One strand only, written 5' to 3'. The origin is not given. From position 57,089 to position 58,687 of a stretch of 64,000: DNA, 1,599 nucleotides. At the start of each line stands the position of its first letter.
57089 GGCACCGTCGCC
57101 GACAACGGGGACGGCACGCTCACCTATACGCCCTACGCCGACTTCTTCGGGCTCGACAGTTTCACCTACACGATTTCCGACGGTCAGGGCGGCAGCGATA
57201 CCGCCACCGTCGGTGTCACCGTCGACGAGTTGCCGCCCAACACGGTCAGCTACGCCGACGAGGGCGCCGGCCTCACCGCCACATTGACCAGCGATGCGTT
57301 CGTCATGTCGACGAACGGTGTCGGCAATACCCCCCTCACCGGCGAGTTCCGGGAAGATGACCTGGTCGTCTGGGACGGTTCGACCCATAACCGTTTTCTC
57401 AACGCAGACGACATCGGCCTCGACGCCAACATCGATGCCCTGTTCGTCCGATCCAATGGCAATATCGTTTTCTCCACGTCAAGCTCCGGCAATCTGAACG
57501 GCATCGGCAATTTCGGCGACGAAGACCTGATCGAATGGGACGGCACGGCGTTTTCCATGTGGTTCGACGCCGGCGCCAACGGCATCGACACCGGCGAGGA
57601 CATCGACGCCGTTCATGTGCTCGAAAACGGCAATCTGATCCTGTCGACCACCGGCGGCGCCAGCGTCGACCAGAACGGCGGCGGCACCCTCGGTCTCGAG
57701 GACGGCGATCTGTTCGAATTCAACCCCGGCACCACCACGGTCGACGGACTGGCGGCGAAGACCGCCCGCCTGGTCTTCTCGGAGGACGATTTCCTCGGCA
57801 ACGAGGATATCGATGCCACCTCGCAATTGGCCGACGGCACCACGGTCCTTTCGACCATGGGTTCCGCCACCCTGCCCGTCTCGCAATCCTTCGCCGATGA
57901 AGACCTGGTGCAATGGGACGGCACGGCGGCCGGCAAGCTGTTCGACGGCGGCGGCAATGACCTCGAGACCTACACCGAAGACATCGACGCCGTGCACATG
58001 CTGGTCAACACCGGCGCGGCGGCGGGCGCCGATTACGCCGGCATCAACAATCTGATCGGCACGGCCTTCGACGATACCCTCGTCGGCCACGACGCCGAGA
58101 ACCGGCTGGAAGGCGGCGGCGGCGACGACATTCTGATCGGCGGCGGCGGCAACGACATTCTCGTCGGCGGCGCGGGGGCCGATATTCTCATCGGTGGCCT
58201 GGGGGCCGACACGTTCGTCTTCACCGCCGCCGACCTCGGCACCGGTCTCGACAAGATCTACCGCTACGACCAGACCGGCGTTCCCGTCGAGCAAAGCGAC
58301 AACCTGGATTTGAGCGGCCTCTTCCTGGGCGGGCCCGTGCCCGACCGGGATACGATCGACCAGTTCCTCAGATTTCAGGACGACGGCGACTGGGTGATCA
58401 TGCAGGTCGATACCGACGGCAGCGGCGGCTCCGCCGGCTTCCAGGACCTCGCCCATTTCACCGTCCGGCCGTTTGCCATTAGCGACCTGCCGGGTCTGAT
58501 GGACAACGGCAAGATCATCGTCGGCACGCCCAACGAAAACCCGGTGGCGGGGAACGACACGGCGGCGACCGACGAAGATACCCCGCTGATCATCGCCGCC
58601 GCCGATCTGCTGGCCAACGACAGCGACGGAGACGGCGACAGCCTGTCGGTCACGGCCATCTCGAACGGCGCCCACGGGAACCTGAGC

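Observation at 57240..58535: Internal copy of the C-terminal secretion module: the protein looks like two adhesin units fused head to tail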

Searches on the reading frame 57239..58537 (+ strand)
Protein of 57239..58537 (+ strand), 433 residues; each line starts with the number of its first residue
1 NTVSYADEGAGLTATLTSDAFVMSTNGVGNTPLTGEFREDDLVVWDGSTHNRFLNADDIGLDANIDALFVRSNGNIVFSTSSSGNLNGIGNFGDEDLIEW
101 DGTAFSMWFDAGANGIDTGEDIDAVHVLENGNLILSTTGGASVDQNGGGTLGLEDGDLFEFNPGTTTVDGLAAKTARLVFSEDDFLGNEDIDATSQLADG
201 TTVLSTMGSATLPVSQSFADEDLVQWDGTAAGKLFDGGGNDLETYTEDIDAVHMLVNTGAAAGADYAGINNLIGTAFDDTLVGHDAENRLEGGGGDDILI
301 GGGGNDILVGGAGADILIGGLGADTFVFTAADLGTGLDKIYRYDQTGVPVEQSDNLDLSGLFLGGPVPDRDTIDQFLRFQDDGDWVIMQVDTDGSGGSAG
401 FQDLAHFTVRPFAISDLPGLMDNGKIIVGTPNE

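Call 6: search_protein_families(library=pfam, proteins=[window:57239-58537:+], max_evalue=0.01)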
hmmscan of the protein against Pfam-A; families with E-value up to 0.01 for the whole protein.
window:57239-58537:+ (433 aa): 1 family
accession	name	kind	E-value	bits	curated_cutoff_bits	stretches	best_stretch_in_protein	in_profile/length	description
PF00353.25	HemolysinCabind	-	1.3e-10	41.4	23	2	292-325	2-35/36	RTX calcium-binding nonapeptide repeat (4 copies)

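Call 7: search_protein_families(library=ncbifam, proteins=[window:57239-58537:+], max_evalue=0.01)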
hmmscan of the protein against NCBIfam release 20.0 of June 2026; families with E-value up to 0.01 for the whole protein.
window:57239-58537:+ (433 aa): 8 families
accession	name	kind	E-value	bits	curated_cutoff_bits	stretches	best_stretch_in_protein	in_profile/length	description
NF053766.1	ZapA_metallo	exception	6.1e-12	45.3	940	1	267-343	328-406/483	ZapA family metalloprotease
NF035945.1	Zn_serralysin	subfamily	1.5e-09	37.6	500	1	264-340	314-393/462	serralysin family metalloprotease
NF050046.1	PueAB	exception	9.9e-09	34.1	670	1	270-346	488-561/616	polyurethane esterase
NF033203.1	entero_EhxA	exception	4.8e-07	28.3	2000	1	265-329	770-834/997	enterohemolysin EhxA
NF033943.0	RTX_toxin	subfamily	2.3e-06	26.1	1000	1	232-346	706-814/930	RTX family hemolysin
NF046115.1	Ca_rpt_SMc04171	equivalog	2.5e-05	23.6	625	1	110-345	292-509/574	SMc04171 family calcium-binding repeat protein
TIGR03661.1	T1SS_VCA0849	domain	6.9e-05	24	17.6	1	351-403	9-63/91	type I secretion C-terminal target domain-containing protein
NF052454.1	BtaGlycanEglC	equivalog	0.00085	18.3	700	1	269-324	91-148/459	endo-1,3-1,4-beta-glycanase EglC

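Call 12: find_homologous_proteins(query=window:57239-58537:+, max_evalue=0.00001)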
Query window:57239-58537:+ (433 aa): 1195 proteins with E <= 0.00001 among 8000 candidates; the best 120 are listed.
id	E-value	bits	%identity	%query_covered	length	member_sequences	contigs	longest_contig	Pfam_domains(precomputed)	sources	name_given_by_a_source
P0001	5.6e-63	232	48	20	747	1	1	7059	PF00353.26,PF14255.12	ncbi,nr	ncbi:MAG: calcium-binding protein [Symploca sp. SIO3E6]|nr:calcium-binding protein [Caldora sp. SIO3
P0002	2.9e-62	229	48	25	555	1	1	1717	PF00353.26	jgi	jgi:Ca2+-binding RTX toxin-like protein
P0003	6.1e-56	208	47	23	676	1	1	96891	PF00353.26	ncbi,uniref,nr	ncbi:calcium-binding protein [Inquilinus sp. Marseille-Q2685]|uniref:beta strand repeat-containing p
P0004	3.9e-54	202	45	24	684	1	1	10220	PF08548.18,PF00353.26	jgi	jgi:Ca2+-binding RTX toxin-like protein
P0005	9.0e-54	201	45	21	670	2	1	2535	PF00353.26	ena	-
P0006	8.0e-52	195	40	24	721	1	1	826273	PF00353.26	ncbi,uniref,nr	ncbi:Ca2+-binding RTX toxin-like protein [Microvirga lupini]|uniref:Ca2+-binding RTX toxin-like prot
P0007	3.1e-50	190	44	25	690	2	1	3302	PF06594.18,PF00353.26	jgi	jgi:Ca2+-binding RTX toxin-like protein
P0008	1.5e-48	184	43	27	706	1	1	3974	PF00353.26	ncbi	ncbi:MAG: calcium-binding protein, partial [Sphingobium sp.]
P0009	4.6e-48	182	41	77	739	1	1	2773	PF17963.8,PF17892.8,PF17803.8,PF10049.15,PF00353.26,PF09264.18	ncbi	-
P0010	9.6e-47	178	45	22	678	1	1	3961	PF00353.26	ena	-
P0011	2.6e-46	177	43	30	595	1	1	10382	PF00353.26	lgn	-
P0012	4.3e-45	173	52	23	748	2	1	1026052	PF08548.18,PF00353.26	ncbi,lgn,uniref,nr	ncbi:M10 family metallopeptidase [Rhizobium sp. Leaf341]|uniref:M10 family metallopeptidase n=1 Tax=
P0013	8.7e-45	172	38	24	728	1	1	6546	PF00353.26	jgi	jgi:Ca2+-binding RTX toxin-like protein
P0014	1.3e-44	171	38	24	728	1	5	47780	PF00353.26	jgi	jgi:Ca2+-binding RTX toxin-like protein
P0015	2.8e-44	170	48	21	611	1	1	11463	PF00353.26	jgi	-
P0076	1.7e-29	121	38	35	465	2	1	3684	PF17963.8,PF17892.8,PF00353.26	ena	-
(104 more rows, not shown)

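Call 46: predict_structure(alignment_id=A3)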
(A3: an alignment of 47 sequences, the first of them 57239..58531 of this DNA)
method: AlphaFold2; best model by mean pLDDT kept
length: 431 residues; sequences in the alignment: 47
mean_pLDDT: 77.3   pTM: 0.63
mean pLDDT of the five models: 77.3, 77.2, 76.2, 75.6, 75.5
residues with pLDDT >= 90: 209; 70-90: 90; 50-70: 43; < 50: 89
segments of 3 or more residues with pLDDT < 50: 1-15, 258-270, 345-352, 380-414, 417-431
pLDDT, mean of each block of 10 residues (from residue 1): 33 55 94 92 93 94 97 92 96 97 96 91 96 96 90 96 95 96 93 94 94 87 94 94 86 75 42 69 79 84 84 83 81 69 50 60 56 50 43 41 40 47 34 40
secondary structure, 60 per line:
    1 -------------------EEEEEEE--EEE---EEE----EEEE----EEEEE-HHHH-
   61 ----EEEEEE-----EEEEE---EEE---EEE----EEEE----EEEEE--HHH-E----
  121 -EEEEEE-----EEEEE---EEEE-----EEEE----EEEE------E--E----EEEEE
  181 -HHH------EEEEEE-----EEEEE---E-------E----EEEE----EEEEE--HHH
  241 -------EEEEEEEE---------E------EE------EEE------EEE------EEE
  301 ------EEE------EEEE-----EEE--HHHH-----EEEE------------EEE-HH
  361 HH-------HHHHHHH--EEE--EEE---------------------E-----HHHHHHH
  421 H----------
elements in order: E20-26 E29-31 E35-37 E42-45 E50-54 H56-59 E65-70 E76-80 E84-86 E90-92 E97-100 E105-109 E122-127 E133-137 E141-144 E150-153 E158-161 E176-180 E191-196 E202-206 E223-226 E231-235 E248-255 E280-282 E289-291 E298-300 E307-309 E316-319 E325-327 H330-333 E339-342 E355-357 H359-362 H370-376 E379-381 E384-386 H414-421

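Call 49: fold_search(model_id=the predicted structure, library=pdb)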
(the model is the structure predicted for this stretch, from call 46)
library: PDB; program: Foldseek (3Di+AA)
matches with E <= 10: 763; with E <= 0.001: 61
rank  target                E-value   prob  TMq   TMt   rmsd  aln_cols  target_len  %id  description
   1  3ott_B                8.1e-06  1.00  0.27  0.18   8.3       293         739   11  Crystal Structure of the extracellular domain of the putative one component system BT4673 from B. thetaiotaomicron (released 2011-08-10)
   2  9g33_UU               3.1e-05  1.00  0.21  0.12  12.8       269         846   12  Stalled 90S - Utp23-Krr1-deltaC3 (released 2025-06-18)
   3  3va6_B                3.4e-05  1.00  0.27  0.18   8.1       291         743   11  Crystal Structure of the extracellular domain of the putative hybrid two component system BT4673 from B. thetaiotaomic (released 2012-06-13)
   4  6lqr_BE               3.6e-05  1.00  0.22  0.13   9.2       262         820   11  Cryo-EM structure of 90S small subunit preribosomes in transition states (State C) (released 2020-09-16)
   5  7onh_B                3.8e-05  1.00  0.24  0.30   9.7       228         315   11  Crystal structure of the computationally designed SAKe6BE-L3 protein (released 2022-12-14)
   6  7onh_A                4.2e-05  1.00  0.25  0.32  10.1       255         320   10  Crystal structure of the computationally designed SAKe6BE-L3 protein (released 2022-12-14)
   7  3va6_A                5.0e-05  1.00  0.26  0.17   8.7       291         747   12  Crystal Structure of the extracellular domain of the putative hybrid two component system BT4673 from B. thetaiotaomic (released 2012-06-13)
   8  9n6v_LT               5.0e-05  1.00  0.20  0.11  13.1       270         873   11  SSU processome maturation and disassembly, State A (released 2025-11-05)
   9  4a2l_F                8.0e-05  0.99  0.23  0.15  12.7       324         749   13  Structure of the periplasmic domain of the heparin and heparan sulphate sensing hybrid two component system BT4663 in  (released 2012-05-02)
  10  4a2l_B                8.0e-05  0.99  0.23  0.15  12.9       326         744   12  Structure of the periplasmic domain of the heparin and heparan sulphate sensing hybrid two component system BT4663 in  (released 2012-05-02)
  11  9ya3_K                8.5e-05  1.00  0.27  0.46   8.2       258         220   11  Cryo-EM structure of the apical region of subpellicular microtubule (SPMT) from Toxoplasma gondii (8-nm repeat) (released 2025-12-03)
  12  8xi3_B                8.5e-05  0.98  0.21  0.23  10.6       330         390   10  Structure of mouse SCMC-14-3-3gama complex (released 2024-10-02)
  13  3no2                  9.0e-05  1.00  0.24  0.33   9.9       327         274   10  Crystal structure of a protein of unknown function (BACCAC_01654) from Bacteroides caccae at 1.35 A resolution (released 2010-07-28)
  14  9n73_LT               1.2e-04  0.99  0.20  0.11  13.4       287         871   12  SSU processome maturation and disassembly, State G (released 2025-10-29)
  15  9l4j_B                1.2e-04  0.98  0.22  0.25  11.6       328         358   11  Structure of mouse SCMCcore complex contain ZBED3 (released 2025-10-01)
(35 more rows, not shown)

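Call 51: find_related_loci(query=window:57239-58531:+, collection=metagenome_contigs, flank=10000)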
Query window:57239-58531:+ (431 aa) in metagenome_contigs; peptide patterns used: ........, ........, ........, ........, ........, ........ (x = any residue, [..] = any of these).
97 stretches matched a pattern, but none encodes a relative of the query by tblastn (E <= 1e-3).

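Call 88: search_protein_families(library=ncbifam, proteins=[P0076], max_evalue=0.001)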
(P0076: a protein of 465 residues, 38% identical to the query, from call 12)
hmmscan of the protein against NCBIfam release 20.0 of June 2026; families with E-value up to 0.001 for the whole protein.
P0076 (465 aa): 10 families
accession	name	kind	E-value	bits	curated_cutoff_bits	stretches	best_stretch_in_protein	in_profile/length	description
NF046115.1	Ca_rpt_SMc04171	equivalog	3e-36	125.7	625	2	108-250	414-554/574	SMc04171 family calcium-binding repeat protein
NF053766.1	ZapA_metallo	exception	1.7e-28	100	940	2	112-237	316-439/483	ZapA family metalloprotease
TIGR03661.1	T1SS_VCA0849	domain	3.7e-27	95.3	17.6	2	382-456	1-83/91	type I secretion C-terminal target domain-containing protein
NF035945.1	Zn_serralysin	subfamily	2e-21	76.7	500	2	111-241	304-424/462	serralysin family metalloprotease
NF033943.0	RTX_toxin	subfamily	5.2e-19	67.9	1000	2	297-400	717-825/930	RTX family hemolysin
NF052454.1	BtaGlycanEglC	equivalog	1.2e-14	54.1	700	2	341-396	110-162/459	endo-1,3-1,4-beta-glycanase EglC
NF045618.1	ABSDF2314_adhes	equivalog_domain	1.5e-14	53.4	975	2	170-273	570-678/681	ABSDF2314 family large adhesin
NF033203.1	entero_EhxA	exception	4.5e-13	48.2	2000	2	298-400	760-857/997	enterohemolysin EhxA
NF050046.1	PueAB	exception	4.1e-12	45.3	670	2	135-186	368-419/616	polyurethane esterase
NF012211.1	tand_rpt_95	domain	1.1e-10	41.3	90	1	13-96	6-86/98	tandem-95 repeat protein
